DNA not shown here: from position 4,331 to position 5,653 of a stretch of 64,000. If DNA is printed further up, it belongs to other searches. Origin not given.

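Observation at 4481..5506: ParM/StbA-like actin-fold ATPase with the phosphate-1 motif moved to the C-terminus (apparent circular permutation)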

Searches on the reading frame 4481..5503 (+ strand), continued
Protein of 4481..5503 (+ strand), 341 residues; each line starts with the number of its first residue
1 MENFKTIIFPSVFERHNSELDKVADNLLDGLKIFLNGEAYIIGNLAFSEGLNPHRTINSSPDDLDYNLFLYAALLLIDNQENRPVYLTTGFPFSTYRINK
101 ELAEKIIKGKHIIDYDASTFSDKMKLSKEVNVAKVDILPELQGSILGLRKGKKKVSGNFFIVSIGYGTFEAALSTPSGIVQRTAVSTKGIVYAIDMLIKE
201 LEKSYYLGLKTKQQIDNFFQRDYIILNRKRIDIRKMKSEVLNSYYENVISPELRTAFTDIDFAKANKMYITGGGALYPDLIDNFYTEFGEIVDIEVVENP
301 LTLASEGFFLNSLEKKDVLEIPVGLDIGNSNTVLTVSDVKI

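Call 49: search_dna_similar(query=P0001, collection=plasmids, mode=protein, max_evalue=0.001, max_rows=20)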
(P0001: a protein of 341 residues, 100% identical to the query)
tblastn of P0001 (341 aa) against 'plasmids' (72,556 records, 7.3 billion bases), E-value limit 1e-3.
Records with a match: 13; places in all: 13; records where one place covers at least 80% of the query: 0.
Best place of each record, by identity: <60% 13.
By first word of the organism name: Clostridium 12; Brevibacillus 1.
By predicted mobility (MOB-suite, as given by PLSDB): non-mobilizable 13.
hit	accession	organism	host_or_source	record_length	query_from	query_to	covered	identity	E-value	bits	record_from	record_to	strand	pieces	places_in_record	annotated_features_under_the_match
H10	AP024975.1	Clostridium perfringens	Homo sapiens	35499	18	276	76%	26.8%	5e-4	50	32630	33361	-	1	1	stbA: plasmid stabilization protein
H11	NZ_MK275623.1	Clostridium perfringens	neonatal piglet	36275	18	276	76%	26.6%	9e-8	61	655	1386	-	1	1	ParM/StbA family protein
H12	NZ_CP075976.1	Clostridium perfringens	Roast beef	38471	18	276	76%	26.6%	9e-8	61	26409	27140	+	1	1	ParM/StbA family protein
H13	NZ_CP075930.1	Clostridium perfringens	feces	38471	18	276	76%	26.6%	9e-8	61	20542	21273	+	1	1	ParM/StbA family protein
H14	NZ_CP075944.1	Clostridium perfringens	feces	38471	18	276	76%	26.6%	9e-8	61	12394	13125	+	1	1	ParM/StbA family protein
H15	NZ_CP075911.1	Clostridium perfringens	soil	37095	18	276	76%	26.5%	8e-7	58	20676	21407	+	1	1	ParM/StbA family protein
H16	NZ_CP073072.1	Clostridium perfringens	bovine,Intestinal contents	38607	18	276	76%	26.5%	8e-7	58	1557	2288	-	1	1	ParM/StbA family protein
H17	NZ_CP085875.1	Brevibacillus sp. HD3.3A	soil sample,soil of tomato plants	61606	38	309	80%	25.3%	1e-3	49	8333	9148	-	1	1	plasmid segregation protein ParM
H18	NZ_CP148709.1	Clostridium perfringens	Dog,single cell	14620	18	276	76%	26.3%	6e-7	59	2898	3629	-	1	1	ParM/StbA family protein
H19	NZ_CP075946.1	Clostridium perfringens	Feces, FP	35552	18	276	76%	26.3%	6e-7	59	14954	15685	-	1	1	ParM/StbA family protein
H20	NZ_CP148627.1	Clostridium perfringens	-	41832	18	276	76%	26.3%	6e-7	59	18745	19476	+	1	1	ParM/StbA family protein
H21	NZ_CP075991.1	Clostridium perfringens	feces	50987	18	276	76%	25.5%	3e-4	50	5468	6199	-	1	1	ParM/StbA family protein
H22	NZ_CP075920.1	Clostridium perfringens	sludge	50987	18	276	76%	25.5%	3e-4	50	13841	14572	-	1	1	ParM/StbA family protein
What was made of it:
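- Tried and rejected: Only weak partial hits to canonical Clostridium ParM/StbA (call 49).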

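Call 50: get_annotated_region(hit=H2, flank=4000)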
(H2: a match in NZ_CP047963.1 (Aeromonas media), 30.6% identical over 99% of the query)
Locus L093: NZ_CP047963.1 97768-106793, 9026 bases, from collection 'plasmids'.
description: Aeromonas media strain MC64 plasmid pMC64A, complete sequence
organism: Aeromonas media (NCBI taxid 651)
taxonomy: Bacteria; Pseudomonadota; Gammaproteobacteria; Aeromonadales; Aeromonadaceae; Aeromonas; Aeromonas media
host: -; source: cell culture,hospital; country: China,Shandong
typing (MOB-suite, as given by PLSDB): non-mobilizable; replicon IncU
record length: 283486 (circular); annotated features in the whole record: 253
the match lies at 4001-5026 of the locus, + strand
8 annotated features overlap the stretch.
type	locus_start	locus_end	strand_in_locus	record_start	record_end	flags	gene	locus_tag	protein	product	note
CDS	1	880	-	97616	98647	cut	traF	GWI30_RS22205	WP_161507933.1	conjugal transfer protein TraF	-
CDS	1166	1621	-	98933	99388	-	-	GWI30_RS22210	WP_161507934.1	hypothetical protein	-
CDS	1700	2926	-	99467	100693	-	-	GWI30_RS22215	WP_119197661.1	RNA-guided endonuclease TnpB family protein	-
CDS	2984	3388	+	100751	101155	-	tnpA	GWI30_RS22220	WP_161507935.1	IS200/IS605 family transposase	-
CDS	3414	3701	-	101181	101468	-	-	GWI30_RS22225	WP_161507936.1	hypothetical protein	-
CDS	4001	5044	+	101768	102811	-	-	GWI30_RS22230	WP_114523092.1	hypothetical protein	-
CDS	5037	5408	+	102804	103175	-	-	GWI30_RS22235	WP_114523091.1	hypothetical protein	-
CDS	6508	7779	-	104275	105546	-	-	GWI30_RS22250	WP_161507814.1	transposase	GO:0006313 - DNA transposition [Evidence IEA]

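Call 51: get_annotated_region(hit=H1, flank=4000)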
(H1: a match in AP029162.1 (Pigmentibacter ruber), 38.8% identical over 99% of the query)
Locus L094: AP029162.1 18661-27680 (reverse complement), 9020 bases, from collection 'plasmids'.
description: Pigmentibacter ruber GTC16762 plasmid pGTC16762-3 DNA, complete sequence
organism: Pigmentibacter ruber (NCBI taxid 2683196)
taxonomy: Bacteria; Bdellovibrionota; Oligoflexia; Silvanigrellales; Silvanigrellaceae; Pigmentibacter; Pigmentibacter ruber
host: -; source: Homo sapiens; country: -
typing (MOB-suite, as given by PLSDB): non-mobilizable
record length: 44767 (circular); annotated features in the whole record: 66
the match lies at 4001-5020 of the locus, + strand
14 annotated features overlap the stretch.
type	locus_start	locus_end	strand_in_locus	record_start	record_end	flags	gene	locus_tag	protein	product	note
CDS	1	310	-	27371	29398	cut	-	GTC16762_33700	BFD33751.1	hypothetical protein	-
CDS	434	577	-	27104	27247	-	-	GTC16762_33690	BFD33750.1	hypothetical protein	-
CDS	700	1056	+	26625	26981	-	-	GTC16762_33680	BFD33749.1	hypothetical protein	-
CDS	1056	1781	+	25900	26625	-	-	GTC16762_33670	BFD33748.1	hypothetical protein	-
CDS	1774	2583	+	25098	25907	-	-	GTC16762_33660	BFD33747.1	hypothetical protein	-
CDS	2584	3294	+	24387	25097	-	-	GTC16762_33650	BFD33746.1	hypothetical protein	-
CDS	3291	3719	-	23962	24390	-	-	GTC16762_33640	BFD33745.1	hypothetical protein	-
CDS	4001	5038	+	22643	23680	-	-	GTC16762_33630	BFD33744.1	hypothetical protein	-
CDS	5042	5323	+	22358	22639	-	-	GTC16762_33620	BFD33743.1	hypothetical protein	-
CDS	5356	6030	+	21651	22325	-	-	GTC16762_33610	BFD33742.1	hypothetical protein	-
CDS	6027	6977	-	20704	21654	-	-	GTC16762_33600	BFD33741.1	hypothetical protein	-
CDS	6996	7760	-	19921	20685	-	-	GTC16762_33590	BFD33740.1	hypothetical protein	-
CDS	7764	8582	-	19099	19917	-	-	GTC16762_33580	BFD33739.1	hypothetical protein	-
CDS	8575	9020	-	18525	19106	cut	-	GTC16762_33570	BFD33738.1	hypothetical protein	-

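Call 57: search_solved_structures(query=A2, max_evalue=0.01, show_alignments=2)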
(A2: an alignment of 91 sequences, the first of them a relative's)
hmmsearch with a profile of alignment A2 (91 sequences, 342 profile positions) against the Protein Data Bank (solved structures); distinct sequences matched with E-value up to 0.01: 1.
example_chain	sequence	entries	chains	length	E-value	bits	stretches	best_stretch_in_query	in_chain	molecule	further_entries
8x1i_B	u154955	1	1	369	0.003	19.6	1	35-144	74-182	ParM present of genome of Desufitobacterium hafniense - Dh-cParM1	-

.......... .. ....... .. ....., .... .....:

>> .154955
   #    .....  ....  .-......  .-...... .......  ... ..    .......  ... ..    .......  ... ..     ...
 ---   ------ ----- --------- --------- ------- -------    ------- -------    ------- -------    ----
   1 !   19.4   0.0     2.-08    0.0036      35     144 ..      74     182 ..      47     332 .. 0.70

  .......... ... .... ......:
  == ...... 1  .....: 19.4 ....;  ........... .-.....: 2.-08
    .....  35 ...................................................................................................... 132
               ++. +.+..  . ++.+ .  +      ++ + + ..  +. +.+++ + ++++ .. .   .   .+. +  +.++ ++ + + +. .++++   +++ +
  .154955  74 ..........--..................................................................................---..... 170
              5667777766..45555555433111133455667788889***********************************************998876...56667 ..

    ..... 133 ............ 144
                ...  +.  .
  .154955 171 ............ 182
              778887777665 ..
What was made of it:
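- Sequence similarity to any solved ParM is marginal: the best is Dh-cParM1 at E=0.003 with the family profile (call 57).
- Tried and rejected: The profile search returned only Dh-cParM1 at E=0.003 (call 57).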

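Call 64: search_protein_families(library=pfam, proteins=[L001:7056-7511:+, L075:6065-6466:+, L069:6027-6584:+, L061:5788-6366:+, L077:6121-6693:+, L086:6046-6357:+, L085:6028-6294:+, L088:3363-3710:+, L090:6089-6361:+, L093:5037-5405:+], max_evalue=1)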
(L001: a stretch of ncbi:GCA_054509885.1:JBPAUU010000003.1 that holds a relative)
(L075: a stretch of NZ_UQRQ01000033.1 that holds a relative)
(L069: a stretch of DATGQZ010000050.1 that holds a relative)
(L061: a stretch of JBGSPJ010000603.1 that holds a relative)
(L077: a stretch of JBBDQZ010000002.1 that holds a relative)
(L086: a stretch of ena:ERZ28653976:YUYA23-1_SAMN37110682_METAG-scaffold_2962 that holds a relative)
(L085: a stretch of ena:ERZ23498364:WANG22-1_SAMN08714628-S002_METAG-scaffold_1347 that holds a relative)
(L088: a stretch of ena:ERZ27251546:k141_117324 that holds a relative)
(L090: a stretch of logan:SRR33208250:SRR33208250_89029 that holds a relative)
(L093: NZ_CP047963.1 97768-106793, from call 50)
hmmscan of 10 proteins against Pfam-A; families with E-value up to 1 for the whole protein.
L001:7056-7511:+ (152 aa): 2 families
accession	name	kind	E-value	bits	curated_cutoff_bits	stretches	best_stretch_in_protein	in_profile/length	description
PF04519.19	Bactofilin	-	2.2e-23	82.8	27.9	1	17-112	2-97/98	Polymer-forming cytoskeletal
PF11999.13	Ice_binding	-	0.066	13.3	28.7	0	70-102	168-200/208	Ice-binding-like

L075:6065-6466:+ (134 aa): 3 families
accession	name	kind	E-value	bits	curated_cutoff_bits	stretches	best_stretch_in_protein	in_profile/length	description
PF04519.19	Bactofilin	-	1.2e-23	83.7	27.9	1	30-121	4-95/98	Polymer-forming cytoskeletal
PF18715.7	Phage_spike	-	0.029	14.8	28.2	1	54-76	25-46/53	Phage spike trimer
PF11999.13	Ice_binding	-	0.054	13.6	28.7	0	81-110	168-197/208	Ice-binding-like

L069:6027-6584:+ (186 aa): 4 families
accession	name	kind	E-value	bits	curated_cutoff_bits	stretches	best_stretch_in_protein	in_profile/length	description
PF04519.19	Bactofilin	-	9.2e-22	77.6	27.9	1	19-113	1-95/98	Polymer-forming cytoskeletal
PF11999.13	Ice_binding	-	0.00012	22.2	28.7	1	82-114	159-192/208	Ice-binding-like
PF25084.1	LbH_EIF2B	-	0.0023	18.4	54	1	50-113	25-89/105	EIF2B subunit epsilon LbH domain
PF24894.1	Hexapep_GlmU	-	0.0071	16.9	23.3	1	58-115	13-70/104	GlmU-like, C-terminal hexapeptide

L061:5788-6366:+ (193 aa): 1 family
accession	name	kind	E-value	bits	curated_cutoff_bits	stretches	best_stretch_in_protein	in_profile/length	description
PF04519.19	Bactofilin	-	5.8e-21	75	27.9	1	18-108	3-92/98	Polymer-forming cytoskeletal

L077:6121-6693:+ (191 aa): 3 families
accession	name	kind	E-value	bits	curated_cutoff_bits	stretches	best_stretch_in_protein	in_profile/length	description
PF04519.19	Bactofilin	-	1.1e-18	67.7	27.9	1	16-104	6-94/98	Polymer-forming cytoskeletal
PF17581.7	DUF5483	-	0.015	14.6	27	1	3-100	286-381/471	Family of unknown function (DUF5483)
PF21203.3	ECM10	-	0.087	14.3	23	1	115-191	15-89/98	ER membrane protein complex subunit 10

L086:6046-6357:+ (104 aa): 1 family
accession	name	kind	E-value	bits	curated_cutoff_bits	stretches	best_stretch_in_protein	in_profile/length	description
PF21151.2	CSN1_C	-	0.19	11.8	26.8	1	55-66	14-25/28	COP9 signalosome complex subunit 1, C-terminal helix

L085:6028-6294:+ (89 aa): 0 families

L088:3363-3710:+ (116 aa): 0 families

L090:6089-6361:+ (91 aa): 0 families

L093:5037-5405:+ (123 aa): 1 family
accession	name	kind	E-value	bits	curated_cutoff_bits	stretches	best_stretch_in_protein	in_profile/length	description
PF17081.10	SOP4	-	0.19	11.7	27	1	35-83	149-197/209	Suppressor of PMA 1-7 protein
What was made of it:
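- Tried and rejected: No family matched (call 64).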

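Call 67: find_encoding_contigs(protein=P0001, flank=3000, max_places=1)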
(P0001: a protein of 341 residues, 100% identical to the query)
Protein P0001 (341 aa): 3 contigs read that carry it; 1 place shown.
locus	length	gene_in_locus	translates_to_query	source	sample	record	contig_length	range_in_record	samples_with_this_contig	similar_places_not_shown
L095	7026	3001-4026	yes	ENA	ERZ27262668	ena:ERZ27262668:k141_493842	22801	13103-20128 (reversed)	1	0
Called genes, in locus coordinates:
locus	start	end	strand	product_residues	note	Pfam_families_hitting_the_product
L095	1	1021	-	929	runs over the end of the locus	PF01663:Phosphodiest, PF00515:TPR_1 (faint), PF07719:TPR_2 (faint), PF13181:TPR_8 (faint), PF13424:TPR_12 (faint), PF13428:TPR_14 (faint), PF13432:TPR_16 (faint), PF00685:Sulfotransfer_1, +2 more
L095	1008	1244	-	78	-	-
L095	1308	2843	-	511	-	PF13428:TPR_14 (faint), PF10516:SHNi-TPR (faint)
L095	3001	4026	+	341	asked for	PF17989:ALP_N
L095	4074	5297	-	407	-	PF00266:Aminotran_5, PF01041:DegT_DnrJ_EryC1 (faint)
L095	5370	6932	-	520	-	PF13414:TPR_11, PF14559:TPR_19 (faint), PF07676:PD40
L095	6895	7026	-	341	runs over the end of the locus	PF00383:dCMP_cyt_deam_1, PF14437:MafB19-deam (weak), PF01872:RibD_C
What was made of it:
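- An identical protein is found on independent metagenome contigs (call 67).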

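Call 78: find_encoding_contigs(protein=P0005, flank=5000, max_places=1)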
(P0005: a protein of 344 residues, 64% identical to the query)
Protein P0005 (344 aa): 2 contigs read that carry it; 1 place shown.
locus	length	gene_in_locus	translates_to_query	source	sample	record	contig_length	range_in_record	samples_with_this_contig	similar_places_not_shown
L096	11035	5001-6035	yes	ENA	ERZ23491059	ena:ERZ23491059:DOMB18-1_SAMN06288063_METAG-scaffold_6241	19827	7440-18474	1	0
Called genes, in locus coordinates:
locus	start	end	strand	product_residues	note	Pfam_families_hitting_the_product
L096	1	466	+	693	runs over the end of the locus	-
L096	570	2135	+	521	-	PF28550:DUF8436, PF03486:HI0933_like (weak), PF07992:Pyr_redox_2 (weak), PF01266:DAO (faint), PF21688:FAD-depend_C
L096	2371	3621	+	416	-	PF12704:MacB_PCD, PF02687:FtsX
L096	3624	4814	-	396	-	PF07719:TPR_2 (faint)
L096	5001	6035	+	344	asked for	PF17989:ALP_N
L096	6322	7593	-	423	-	PF01595:CNNM, PF00571:CBS, PF03471:CorC_HlyC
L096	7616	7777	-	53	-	-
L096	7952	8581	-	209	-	PF06835:LptC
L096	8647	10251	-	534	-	-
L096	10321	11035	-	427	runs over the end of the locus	-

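Call 79: find_encoding_contigs(protein=P0008, flank=5000, max_places=1)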
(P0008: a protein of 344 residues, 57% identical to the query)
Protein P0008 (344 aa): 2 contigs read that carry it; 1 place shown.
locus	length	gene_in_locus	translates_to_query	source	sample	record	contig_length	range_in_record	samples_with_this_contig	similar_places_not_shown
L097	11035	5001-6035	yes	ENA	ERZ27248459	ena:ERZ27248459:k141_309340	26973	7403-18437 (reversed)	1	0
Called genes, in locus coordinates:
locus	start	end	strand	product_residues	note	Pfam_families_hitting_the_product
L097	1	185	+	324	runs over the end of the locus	PF16868:NMT1_3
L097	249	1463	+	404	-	PF01411:tRNA-synt_2c (weak), PF07973:tRNA_SAD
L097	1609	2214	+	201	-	PF13505:OMP_b-brl, PF13568:OMP_b-brl_2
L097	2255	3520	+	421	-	PF00107:ADH_zinc_N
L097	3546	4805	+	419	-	PF06134:RhaA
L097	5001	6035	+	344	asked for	PF17989:ALP_N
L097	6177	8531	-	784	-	PF07244:POTRA (faint), PF01103:Omp85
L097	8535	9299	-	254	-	PF08309:LVIVD (faint)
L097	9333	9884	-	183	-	-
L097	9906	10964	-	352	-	PF02618:YceG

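Call 83: predict_structure(alignment_id=A3)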
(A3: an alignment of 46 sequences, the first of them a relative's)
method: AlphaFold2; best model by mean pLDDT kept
length: 358 residues; sequences in the alignment: 46
mean_pLDDT: 91.0   pTM: 0.89
mean pLDDT of the five models: 91.0, 90.2, 89.7, 88.0, 86.6
residues with pLDDT >= 90: 284; 70-90: 53; 50-70: 12; < 50: 9
segments of 3 or more residues with pLDDT < 50: 328-333
pLDDT, mean of each block of 10 residues (from residue 1): 93 93 95 95 91 84 95 88 95 93 96 94 93 96 96 97 95 95 95 93 81 88 90 97 98 97 97 96 96 96 98 77 50 68 93 78
secondary structure, 60 per line:
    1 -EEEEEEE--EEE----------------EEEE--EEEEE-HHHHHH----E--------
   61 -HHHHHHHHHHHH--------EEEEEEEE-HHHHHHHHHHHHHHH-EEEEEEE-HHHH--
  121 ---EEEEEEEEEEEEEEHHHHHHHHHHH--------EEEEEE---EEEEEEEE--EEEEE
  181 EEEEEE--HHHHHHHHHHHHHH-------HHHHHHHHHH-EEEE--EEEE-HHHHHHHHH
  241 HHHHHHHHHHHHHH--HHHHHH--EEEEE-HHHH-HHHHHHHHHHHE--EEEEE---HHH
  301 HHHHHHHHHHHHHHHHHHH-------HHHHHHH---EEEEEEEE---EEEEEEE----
elements in order: E2-8 E11-13 E30-33 E36-40 H42-47 H62-73 E82-89 H91-105 E107-113 H115-118 E124-137 H138-148 E157-162 E166-173 E176-186 H189-202 H210-219 E221-224 E227-230 H232-254 H257-262 E265-269 H271-274 H276-286 E290-294 H298-319 H327-333 E337-344 E348-354
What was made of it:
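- Its linker is disordered and its hairpin block scores 93 (call 83).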

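Call 84: search_dna_similar(query=P0201, collection=plasmids, mode=protein, max_evalue=0.00001, max_rows=15)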
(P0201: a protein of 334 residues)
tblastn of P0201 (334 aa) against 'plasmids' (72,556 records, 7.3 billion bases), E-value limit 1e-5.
No match.

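Call 85: search_dna_similar(query=P0188, collection=phages, mode=protein, max_evalue=0.00001, max_rows=15)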
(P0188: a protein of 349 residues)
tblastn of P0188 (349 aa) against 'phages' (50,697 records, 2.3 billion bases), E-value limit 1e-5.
No match.
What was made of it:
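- Tried and rejected: P0201 against plasmids and P0188 against phages gave no match (calls 84, 85).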
